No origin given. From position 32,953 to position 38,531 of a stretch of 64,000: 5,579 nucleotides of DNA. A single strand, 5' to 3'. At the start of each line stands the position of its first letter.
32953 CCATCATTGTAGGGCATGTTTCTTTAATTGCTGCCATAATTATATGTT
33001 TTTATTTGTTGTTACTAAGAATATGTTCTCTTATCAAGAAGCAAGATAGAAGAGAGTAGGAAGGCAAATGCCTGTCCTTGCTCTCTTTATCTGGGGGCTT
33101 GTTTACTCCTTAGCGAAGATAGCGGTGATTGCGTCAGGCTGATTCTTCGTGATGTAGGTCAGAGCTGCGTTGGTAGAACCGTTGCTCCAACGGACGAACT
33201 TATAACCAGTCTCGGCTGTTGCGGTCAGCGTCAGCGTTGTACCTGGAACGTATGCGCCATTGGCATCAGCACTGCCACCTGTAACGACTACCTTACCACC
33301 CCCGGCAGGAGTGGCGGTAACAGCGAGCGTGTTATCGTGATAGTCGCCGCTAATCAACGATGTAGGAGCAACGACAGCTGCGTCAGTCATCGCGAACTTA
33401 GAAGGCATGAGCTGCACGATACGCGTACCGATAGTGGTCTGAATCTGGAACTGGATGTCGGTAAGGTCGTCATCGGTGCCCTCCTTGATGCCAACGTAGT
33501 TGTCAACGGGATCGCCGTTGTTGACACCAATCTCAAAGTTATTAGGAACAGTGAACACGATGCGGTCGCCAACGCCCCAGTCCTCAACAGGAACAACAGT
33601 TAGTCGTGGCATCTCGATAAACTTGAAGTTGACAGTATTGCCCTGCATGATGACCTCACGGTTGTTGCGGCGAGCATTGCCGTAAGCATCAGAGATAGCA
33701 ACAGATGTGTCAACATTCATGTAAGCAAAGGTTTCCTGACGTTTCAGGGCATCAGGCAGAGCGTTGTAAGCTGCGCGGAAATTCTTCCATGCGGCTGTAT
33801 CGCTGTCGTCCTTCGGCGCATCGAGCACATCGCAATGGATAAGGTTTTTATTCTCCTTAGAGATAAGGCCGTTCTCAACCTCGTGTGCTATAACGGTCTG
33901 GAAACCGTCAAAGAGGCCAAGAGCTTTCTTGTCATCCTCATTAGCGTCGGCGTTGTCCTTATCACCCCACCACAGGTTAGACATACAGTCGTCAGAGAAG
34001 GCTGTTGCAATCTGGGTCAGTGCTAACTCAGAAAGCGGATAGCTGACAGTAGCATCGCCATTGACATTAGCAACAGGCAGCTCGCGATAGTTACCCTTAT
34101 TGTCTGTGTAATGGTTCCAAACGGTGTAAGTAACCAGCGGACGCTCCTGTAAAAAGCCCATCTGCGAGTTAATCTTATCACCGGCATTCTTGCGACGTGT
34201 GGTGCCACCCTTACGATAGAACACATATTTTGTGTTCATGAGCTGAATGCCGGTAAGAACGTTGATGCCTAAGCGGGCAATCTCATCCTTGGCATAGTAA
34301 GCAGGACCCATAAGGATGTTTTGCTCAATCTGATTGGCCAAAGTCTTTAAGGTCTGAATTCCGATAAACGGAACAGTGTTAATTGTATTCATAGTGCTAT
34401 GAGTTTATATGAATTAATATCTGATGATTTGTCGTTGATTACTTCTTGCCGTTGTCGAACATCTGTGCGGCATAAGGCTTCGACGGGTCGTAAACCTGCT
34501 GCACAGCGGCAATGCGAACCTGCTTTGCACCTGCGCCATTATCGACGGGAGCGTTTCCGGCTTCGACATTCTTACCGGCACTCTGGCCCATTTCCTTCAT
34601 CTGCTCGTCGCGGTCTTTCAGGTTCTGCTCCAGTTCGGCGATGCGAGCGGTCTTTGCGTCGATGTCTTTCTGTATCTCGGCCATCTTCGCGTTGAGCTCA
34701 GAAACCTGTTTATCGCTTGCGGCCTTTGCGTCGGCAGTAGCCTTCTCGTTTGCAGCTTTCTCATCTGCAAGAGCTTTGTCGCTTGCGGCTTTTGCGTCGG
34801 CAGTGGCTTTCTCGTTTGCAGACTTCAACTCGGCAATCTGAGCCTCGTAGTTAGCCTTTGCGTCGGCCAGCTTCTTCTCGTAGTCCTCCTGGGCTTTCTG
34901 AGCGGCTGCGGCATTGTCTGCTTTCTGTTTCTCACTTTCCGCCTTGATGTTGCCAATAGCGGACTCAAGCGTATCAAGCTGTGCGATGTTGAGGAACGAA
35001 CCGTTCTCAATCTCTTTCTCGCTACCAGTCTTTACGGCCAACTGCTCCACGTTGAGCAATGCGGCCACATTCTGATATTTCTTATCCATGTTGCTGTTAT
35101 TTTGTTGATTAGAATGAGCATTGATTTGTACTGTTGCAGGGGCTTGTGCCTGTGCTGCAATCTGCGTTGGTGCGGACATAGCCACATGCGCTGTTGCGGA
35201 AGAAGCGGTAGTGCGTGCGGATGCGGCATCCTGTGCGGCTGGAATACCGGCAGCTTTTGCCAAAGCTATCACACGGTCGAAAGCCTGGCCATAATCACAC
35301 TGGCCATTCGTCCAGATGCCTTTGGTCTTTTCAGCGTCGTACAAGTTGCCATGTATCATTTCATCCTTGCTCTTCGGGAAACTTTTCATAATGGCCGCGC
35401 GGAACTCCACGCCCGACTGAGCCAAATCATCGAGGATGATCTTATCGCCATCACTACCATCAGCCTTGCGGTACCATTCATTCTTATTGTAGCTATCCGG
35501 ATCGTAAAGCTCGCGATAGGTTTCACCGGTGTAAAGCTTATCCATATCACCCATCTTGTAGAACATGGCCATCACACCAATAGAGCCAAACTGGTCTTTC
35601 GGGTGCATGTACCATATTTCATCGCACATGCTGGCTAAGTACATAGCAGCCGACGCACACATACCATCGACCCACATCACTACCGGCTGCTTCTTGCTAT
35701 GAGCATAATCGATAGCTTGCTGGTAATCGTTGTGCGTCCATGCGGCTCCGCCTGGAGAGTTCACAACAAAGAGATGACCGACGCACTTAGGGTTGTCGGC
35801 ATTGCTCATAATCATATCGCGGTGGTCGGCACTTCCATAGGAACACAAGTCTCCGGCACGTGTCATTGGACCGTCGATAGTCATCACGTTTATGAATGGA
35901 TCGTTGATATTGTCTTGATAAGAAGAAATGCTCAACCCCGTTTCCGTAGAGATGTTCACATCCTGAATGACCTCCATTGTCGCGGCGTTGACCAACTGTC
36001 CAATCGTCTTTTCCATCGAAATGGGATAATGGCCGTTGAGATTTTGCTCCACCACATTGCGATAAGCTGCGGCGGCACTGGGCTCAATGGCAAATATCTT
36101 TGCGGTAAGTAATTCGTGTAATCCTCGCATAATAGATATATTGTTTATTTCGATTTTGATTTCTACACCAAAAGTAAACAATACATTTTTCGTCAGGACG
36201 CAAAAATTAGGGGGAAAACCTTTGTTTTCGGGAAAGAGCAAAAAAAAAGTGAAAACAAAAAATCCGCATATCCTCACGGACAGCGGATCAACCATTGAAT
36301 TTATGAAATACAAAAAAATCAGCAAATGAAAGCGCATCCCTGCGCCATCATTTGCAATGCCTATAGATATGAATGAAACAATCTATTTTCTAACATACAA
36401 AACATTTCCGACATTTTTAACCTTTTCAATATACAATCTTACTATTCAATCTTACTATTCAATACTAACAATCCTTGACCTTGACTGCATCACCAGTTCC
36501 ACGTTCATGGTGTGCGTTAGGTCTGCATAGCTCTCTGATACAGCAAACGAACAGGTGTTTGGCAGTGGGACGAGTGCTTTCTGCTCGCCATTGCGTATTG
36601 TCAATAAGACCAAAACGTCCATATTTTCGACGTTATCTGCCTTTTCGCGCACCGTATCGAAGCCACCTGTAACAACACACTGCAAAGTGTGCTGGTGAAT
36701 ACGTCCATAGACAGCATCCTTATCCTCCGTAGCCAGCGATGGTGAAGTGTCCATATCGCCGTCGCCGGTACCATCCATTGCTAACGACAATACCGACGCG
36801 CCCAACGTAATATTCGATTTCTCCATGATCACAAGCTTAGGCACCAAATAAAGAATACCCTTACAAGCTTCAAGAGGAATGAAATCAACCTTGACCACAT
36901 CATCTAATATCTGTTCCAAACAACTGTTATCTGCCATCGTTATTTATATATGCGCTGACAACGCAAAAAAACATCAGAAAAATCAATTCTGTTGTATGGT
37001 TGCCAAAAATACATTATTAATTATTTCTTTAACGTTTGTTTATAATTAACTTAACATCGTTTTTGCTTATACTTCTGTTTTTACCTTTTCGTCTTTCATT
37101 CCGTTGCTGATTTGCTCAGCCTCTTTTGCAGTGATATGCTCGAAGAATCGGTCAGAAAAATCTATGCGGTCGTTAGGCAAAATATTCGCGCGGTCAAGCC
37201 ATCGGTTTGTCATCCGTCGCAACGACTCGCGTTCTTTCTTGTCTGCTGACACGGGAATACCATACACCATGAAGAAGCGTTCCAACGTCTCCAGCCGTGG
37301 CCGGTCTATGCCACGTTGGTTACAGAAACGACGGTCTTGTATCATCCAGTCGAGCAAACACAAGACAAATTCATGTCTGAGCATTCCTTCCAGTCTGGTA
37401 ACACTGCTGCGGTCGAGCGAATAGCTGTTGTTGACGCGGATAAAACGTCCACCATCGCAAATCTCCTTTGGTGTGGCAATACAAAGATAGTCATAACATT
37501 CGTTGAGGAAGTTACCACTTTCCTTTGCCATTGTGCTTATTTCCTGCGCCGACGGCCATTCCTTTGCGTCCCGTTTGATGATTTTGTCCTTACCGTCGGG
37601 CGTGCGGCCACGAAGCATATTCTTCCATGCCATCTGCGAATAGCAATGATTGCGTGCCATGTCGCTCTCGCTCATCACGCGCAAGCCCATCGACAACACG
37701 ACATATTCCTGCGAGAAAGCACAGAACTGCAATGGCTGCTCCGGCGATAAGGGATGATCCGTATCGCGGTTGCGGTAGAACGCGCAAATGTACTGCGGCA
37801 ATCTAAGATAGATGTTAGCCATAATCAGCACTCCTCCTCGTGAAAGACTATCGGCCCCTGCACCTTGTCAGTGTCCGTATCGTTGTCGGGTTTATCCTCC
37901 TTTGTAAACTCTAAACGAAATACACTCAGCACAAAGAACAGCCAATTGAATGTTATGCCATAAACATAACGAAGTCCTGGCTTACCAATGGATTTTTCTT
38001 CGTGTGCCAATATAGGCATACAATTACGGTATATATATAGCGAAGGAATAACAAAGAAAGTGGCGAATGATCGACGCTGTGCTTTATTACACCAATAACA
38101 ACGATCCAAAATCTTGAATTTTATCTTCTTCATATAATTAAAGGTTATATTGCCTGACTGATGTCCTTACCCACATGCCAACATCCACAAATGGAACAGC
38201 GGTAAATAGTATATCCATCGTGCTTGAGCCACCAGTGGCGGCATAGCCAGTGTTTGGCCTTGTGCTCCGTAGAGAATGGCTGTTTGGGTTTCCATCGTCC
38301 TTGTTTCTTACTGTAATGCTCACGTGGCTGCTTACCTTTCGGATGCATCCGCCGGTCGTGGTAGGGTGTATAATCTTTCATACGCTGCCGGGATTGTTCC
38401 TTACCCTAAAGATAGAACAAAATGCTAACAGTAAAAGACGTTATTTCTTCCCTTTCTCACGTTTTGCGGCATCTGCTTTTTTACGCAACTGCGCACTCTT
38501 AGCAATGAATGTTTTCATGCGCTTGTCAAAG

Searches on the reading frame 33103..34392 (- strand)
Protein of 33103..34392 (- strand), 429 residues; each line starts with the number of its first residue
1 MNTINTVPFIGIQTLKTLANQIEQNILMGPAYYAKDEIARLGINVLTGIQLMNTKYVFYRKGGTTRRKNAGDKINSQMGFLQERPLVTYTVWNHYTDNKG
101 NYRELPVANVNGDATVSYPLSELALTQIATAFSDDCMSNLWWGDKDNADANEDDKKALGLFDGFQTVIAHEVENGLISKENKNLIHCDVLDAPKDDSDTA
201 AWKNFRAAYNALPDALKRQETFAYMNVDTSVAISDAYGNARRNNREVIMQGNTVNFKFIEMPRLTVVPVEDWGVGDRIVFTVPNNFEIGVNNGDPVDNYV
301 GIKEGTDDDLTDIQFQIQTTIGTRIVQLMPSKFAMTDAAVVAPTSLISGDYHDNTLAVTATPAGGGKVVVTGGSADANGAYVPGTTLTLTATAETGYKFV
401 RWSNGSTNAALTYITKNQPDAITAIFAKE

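Call 50: search_protein_families(library=phrogs, proteins=[window:33103-34392:-], max_evalue=0.01)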
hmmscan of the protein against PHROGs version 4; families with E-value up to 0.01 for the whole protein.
window:33103-34392:- (429 aa): 1 family
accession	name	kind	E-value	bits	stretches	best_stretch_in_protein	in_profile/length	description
phrog_1623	-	head and packaging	0.00018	22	1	125-291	123-263/305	virion structural protein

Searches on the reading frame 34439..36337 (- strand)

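Call 50: search_protein_families(library=phrogs, proteins=[window:34439-36337:-], max_evalue=0.01)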
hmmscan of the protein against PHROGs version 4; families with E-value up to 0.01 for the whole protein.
window:34439-36337:- (632 aa): 1 family
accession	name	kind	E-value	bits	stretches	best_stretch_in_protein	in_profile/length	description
phrog_53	-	head and packaging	1.2e-12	48.9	1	76-613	14-504/583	head maturation protease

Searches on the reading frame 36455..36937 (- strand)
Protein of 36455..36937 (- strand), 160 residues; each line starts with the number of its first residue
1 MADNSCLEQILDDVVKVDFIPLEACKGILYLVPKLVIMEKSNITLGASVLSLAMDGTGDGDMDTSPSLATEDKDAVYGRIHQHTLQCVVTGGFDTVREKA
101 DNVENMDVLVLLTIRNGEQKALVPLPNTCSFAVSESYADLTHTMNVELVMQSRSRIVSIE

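Call 29: search_protein_families(library=pfam, proteins=[window:36455-36937:-], max_evalue=0.01)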
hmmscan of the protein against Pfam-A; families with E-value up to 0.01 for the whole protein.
window:36455-36937:- (160 aa): 0 families

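Call 35: search_protein_families(library=phrogs, proteins=[window:36455-36937:-], max_evalue=0.01)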
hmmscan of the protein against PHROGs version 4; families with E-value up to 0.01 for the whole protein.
window:36455-36937:- (160 aa): 0 families

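Call 63: search_solved_structures(query=window:36455-36937:-, max_evalue=1)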
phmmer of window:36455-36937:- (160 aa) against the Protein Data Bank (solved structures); distinct sequences matched with E-value up to 1: 1.
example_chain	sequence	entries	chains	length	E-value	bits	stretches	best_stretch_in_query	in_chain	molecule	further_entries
5zli_A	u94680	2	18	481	0.43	14.1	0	87-143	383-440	Glutamine synthetase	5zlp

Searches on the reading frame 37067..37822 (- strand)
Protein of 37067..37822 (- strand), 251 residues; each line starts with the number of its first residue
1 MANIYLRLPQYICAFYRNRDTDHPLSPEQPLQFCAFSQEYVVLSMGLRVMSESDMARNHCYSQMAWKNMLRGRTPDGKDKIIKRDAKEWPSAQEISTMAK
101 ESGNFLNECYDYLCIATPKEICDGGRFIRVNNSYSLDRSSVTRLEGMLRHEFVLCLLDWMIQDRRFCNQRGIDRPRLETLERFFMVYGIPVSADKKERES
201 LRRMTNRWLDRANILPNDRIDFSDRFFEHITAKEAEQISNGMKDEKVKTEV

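Call 29: search_protein_families(library=pfam, proteins=[window:37067-37822:-], max_evalue=0.01)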
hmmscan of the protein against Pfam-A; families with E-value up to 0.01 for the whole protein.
window:37067-37822:- (251 aa): 0 families

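Call 34: search_protein_families(library=phrogs, proteins=[window:37067-37822:-], max_evalue=0.01)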
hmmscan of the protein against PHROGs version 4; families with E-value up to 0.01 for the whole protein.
window:37067-37822:- (251 aa): 0 families

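Call 60: search_solved_structures(query=window:37067-37822:-, max_evalue=1)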
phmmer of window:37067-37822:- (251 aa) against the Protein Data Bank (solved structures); distinct sequences matched with E-value up to 1: 2.
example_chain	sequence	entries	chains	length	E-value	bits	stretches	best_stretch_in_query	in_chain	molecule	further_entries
1zbh_A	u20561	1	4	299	0.9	12.1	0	77-126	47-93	3'-5' exonuclease ERI1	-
4l8r_B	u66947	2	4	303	0.93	12.1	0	77-126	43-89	3'-5' exoribonuclease 1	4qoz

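Call 65: find_homologous_proteins(query=window:37067-37822:-, max_evalue=0.001)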
Query window:37067-37822:- (251 aa): 61 proteins with E <= 0.001 among 154 candidates.
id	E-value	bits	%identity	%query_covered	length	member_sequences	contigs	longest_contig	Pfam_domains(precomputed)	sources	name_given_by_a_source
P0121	4.6e-168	575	99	100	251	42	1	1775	-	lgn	-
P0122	8.6e-143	492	87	97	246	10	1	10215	-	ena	-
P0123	2.3e-91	324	56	99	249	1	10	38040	-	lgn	-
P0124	2.9e-91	323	57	98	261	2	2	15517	-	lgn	-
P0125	4.8e-91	323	58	98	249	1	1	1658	-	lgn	-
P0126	8.8e-81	289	53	95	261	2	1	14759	-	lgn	-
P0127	5.5e-78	280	49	100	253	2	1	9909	-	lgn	-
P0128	7.2e-77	276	50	98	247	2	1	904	-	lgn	-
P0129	2.4e-73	265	50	93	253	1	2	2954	-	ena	-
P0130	3.4e-70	254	48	98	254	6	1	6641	-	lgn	-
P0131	8.9e-69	250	49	89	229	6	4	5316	-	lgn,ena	-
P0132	2.6e-67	245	47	100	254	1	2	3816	-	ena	-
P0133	2.5e-66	242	46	100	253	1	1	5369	-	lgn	-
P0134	2.7e-66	242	49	93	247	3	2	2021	-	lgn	-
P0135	1.1e-65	239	43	99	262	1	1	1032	-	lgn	-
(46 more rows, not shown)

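Call 73: predict_structure(alignment_id=A2)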
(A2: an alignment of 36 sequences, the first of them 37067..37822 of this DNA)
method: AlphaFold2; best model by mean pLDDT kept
length: 251 residues; sequences in the alignment: 36
mean_pLDDT: 85.1   pTM: 0.75
mean pLDDT of the five models: 85.1, 85.0, 84.5, 82.9, 82.0
residues with pLDDT >= 90: 138; 70-90: 74; 50-70: 30; < 50: 9
segments of 3 or more residues with pLDDT < 50: 216-222
pLDDT, mean of each block of 10 residues (from residue 1): 94 94 94 95 95 93 96 94 92 89 67 96 93 96 95 89 88 87 89 72 78 54 54 78 59 48
secondary structure, 60 per line:
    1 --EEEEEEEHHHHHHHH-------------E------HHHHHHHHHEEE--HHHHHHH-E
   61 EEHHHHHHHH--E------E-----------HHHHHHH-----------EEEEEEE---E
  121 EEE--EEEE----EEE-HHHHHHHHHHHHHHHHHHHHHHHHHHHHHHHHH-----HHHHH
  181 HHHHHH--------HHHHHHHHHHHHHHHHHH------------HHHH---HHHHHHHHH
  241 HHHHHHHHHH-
elements in order: E3-9 H10-17 H38-46 E47-49 H52-58 E60-62 H63-70 H92-98 E110-116 E120-123 E126-129 E134-136 H138-170 H176-186 H195-212 H225-228 H232-250

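Call 75: fold_search(model_id=the predicted structure, library=pdb)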
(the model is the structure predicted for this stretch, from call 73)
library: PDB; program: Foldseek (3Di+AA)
matches with E <= 10: 55; with E <= 0.001: 0
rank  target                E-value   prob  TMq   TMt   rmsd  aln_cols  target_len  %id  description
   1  5cdm_A                2.6e-01  0.12  0.15  0.09  23.9       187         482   11  2.5A structure of QPT-1 with S.aureus DNA gyrase and DNA (released 2015-12-16)
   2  6i8a_B                5.9e-01  0.02  0.09  0.03  24.1       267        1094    9  The crystal structure of the Pol2 catalytic domain of DNA polymerase epsilon carrying a P301R substitution. (released 2019-01-30)
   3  4ddq_B                1.4e+00  0.06  0.13  0.08  20.8       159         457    8  Structural plasticity of the Bacillus subtilis GyrA homodimer (released 2013-02-13)
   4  6yxx_BL               2.4e+00  0.20  0.19  0.19   6.1        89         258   18  State A of the Trypanosoma brucei mitoribosomal large subunit assembly intermediate (released 2020-10-14)
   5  4m8o_A                2.4e+00  0.02  0.12  0.04  18.1       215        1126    9  TERNARY COMPLEX OF DNA POLYMERASE EPSILON WITH AN INCOMING dATP (released 2013-11-27)
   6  5k8s_B                2.6e+00  0.07  0.08  0.13   7.5        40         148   25  cAMP bound PfPKA-R (297-441) (released 2016-10-12)
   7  8ebx_H                2.7e+00  0.04  0.11  0.09  30.8       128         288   16  XPA repositioning Core7 of TFIIH relative to XPC-DNA lesion (AP) (released 2023-04-19)
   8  3ifz_B                2.7e+00  0.04  0.13  0.08  28.3       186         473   11  crystal structure of the first part of the Mycobacterium tuberculosis DNA gyrase reaction core: the breakage and reuni (released 2010-07-28)
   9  9n26_A                2.9e+00  0.03  0.15  0.07  21.9       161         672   12  DNA gyrase complexed with uncleaved DNA and Compound 148 to 1.96 A resolution (released 2025-04-09)
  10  8pw1_D                3.1e+00  0.02  0.17  0.19  13.5       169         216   11  Structure of human UCHL1 in complex with CG341 inhibitor (released 2024-01-31)
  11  3drw_A                3.3e+00  0.02  0.11  0.07  14.2       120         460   12  Crystal Structure of a Phosphofructokinase from Pyrococcus horikoshii OT3 with AMP (released 2008-12-23)
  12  8ebs_H                3.5e+00  0.03  0.13  0.07  25.1       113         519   18  Initial DNA-lesion (Cy5) binding by XPC and TFIIH (released 2023-04-19)
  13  2xcq                  3.5e+00  0.02  0.12  0.06  21.5       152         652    7  The 2.98A crystal structure of the catalytic core (B'A' region) of Staphylococcus aureus DNA Gyrase (released 2010-08-04)
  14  6s8b_K                3.5e+00  0.02  0.15  0.05  15.9       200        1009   11  Cryo-EM structure of the Type III-B Cmr-beta bound to cognate target RNA and AMPPnP, state 1 (released 2020-07-08)
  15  5zqc_B                3.7e+00  0.01  0.12  0.13  16.2       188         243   13  Crystal Structure of Penicillin-Binding Protein D2 from Listeria monocytogenes in the Ampicillin bound form (released 2018-08-01)
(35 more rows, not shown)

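Call 77: fold_search(model_id=the predicted structure, library=viral)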
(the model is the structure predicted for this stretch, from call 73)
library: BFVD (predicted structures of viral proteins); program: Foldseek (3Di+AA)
matches with E <= 10: 127; with E <= 0.001: 0
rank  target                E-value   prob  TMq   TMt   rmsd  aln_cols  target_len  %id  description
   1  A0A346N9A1            6.2e-01  0.66  0.22  0.47  12.9        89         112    9  (no name in the UniProt tables at hand)
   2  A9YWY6                8.8e-01  0.07  0.16  0.19  15.9       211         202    9  (no name in the UniProt tables at hand)
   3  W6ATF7                8.8e-01  0.06  0.15  0.25  16.8       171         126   12  (no name in the UniProt tables at hand)
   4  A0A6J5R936            1.1e+00  0.02  0.13  0.04  22.1       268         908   12  Large polyvalent protein associated domain-containing protein [uncultured Caudovirales phage]
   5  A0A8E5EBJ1            1.3e+00  0.18  0.31  0.45  10.5       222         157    8  Uncharacterized protein [Polaribacter phage Leef_1]
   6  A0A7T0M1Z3            1.4e+00  0.10  0.16  0.21  17.8       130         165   15  Uncharacterized protein [Streptomyces phage TurkishDelight]
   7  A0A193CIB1            1.5e+00  0.04  0.12  0.14  15.8       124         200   14  RNA-directed RNA polymerase (Fragment) [Drosophila immigrans sigmavirus]
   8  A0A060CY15            1.8e+00  0.04  0.15  0.13  12.9       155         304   12  Capsid triplex subunit 2 [Bovine gammaherpesvirus 6]
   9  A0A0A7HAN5            2.1e+00  0.08  0.15  0.21  15.4       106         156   15  Uncharacterized protein [Arthrobacter phage vB_ArtM-ArV1]
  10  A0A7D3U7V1            2.1e+00  0.03  0.13  0.14  25.2       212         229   12  (no name in the UniProt tables at hand)
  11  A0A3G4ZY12            2.5e+00  0.04  0.13  0.14  15.1       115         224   12  Uncharacterized protein [Edafosvirus sp.]
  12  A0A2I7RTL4            2.5e+00  0.03  0.15  0.16  16.9       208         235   12  (no name in the UniProt tables at hand)
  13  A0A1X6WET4            2.7e+00  0.04  0.12  0.12  21.0       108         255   16  (no name in the UniProt tables at hand)
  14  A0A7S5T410            2.9e+00  0.13  0.18  0.13   9.6        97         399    7  (no name in the UniProt tables at hand)
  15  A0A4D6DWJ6            2.9e+00  0.08  0.08  0.15  10.0        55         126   18  Uncharacterized protein [Edwardsiella phage pEt-SU]
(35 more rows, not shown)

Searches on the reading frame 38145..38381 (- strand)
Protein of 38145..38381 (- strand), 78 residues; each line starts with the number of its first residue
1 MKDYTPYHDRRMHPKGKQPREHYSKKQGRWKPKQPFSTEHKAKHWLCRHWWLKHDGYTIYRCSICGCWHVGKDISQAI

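Call 29: search_protein_families(library=pfam, proteins=[window:38145-38381:-], max_evalue=0.01)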
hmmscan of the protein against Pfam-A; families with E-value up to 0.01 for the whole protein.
window:38145-38381:- (78 aa): 0 families

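Call 35: search_protein_families(library=phrogs, proteins=[window:38145-38381:-], max_evalue=0.01)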
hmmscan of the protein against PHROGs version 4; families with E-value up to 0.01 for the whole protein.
window:38145-38381:- (78 aa): 0 families
